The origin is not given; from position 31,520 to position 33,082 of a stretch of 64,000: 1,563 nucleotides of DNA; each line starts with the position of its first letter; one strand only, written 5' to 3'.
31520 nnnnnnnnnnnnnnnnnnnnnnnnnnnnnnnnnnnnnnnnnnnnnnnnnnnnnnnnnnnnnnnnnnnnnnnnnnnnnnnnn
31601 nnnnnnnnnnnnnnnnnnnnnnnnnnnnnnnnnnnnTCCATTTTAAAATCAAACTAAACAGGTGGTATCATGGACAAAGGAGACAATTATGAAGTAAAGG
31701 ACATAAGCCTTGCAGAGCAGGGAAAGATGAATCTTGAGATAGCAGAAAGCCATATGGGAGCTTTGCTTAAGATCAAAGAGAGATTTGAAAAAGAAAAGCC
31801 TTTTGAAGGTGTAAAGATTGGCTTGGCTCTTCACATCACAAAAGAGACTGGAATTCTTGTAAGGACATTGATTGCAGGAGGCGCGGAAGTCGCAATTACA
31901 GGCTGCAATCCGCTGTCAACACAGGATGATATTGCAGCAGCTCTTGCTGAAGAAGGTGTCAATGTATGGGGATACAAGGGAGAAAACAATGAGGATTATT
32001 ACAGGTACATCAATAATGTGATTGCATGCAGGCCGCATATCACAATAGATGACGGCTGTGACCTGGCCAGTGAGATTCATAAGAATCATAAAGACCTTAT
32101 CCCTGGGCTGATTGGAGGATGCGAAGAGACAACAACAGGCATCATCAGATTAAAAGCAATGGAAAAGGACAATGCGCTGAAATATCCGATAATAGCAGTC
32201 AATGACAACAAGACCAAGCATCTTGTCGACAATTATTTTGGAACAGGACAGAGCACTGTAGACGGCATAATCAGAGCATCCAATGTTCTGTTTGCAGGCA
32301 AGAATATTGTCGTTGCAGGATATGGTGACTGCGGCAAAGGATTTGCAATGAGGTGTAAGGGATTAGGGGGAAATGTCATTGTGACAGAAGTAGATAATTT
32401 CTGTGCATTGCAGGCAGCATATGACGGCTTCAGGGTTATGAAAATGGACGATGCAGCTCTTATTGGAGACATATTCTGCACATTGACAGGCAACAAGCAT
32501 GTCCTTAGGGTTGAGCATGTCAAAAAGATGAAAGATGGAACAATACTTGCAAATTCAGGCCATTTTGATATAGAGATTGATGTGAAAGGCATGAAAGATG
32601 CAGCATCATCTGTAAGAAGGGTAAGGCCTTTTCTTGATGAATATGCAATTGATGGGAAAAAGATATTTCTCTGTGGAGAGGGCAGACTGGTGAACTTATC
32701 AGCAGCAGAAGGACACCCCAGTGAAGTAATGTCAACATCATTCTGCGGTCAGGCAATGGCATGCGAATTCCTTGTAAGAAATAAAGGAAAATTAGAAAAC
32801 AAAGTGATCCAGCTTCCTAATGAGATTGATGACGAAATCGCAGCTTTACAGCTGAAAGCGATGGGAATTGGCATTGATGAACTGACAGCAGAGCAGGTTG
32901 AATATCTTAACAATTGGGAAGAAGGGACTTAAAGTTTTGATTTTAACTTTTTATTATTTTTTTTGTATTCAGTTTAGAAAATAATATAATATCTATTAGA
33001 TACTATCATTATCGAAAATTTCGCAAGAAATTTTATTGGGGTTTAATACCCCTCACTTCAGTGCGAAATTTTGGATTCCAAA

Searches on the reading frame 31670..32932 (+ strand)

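Call 30: search_protein_families(library=pfam, proteins=[window:31670-32932:+], max_evalue=0.001)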
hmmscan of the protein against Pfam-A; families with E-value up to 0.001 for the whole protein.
window:31670-32932:+ (420 aa): 4 families
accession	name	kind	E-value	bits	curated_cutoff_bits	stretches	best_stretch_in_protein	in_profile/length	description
PF05221.23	AdoHcyase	-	1.3e-65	221.9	25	2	6-140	1-140/299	S-adenosyl-L-homocysteine hydrolase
PF00670.27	AdoHcyase_NAD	-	7.2e-53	179.5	27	1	188-347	1-161/162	S-adenosyl-L-homocysteine hydrolase, NAD binding domain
PF07991.19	KARI_N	-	1.3e-07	31.8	20.6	1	209-304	3-102/165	Acetohydroxy acid isomeroreductase, NADPH-binding domain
PF02826.25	2-Hacid_dh_C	-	7.8e-06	25.8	25.1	1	208-297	34-127/178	D-isomer specific 2-hydroxyacid dehydrogenase, NAD binding domain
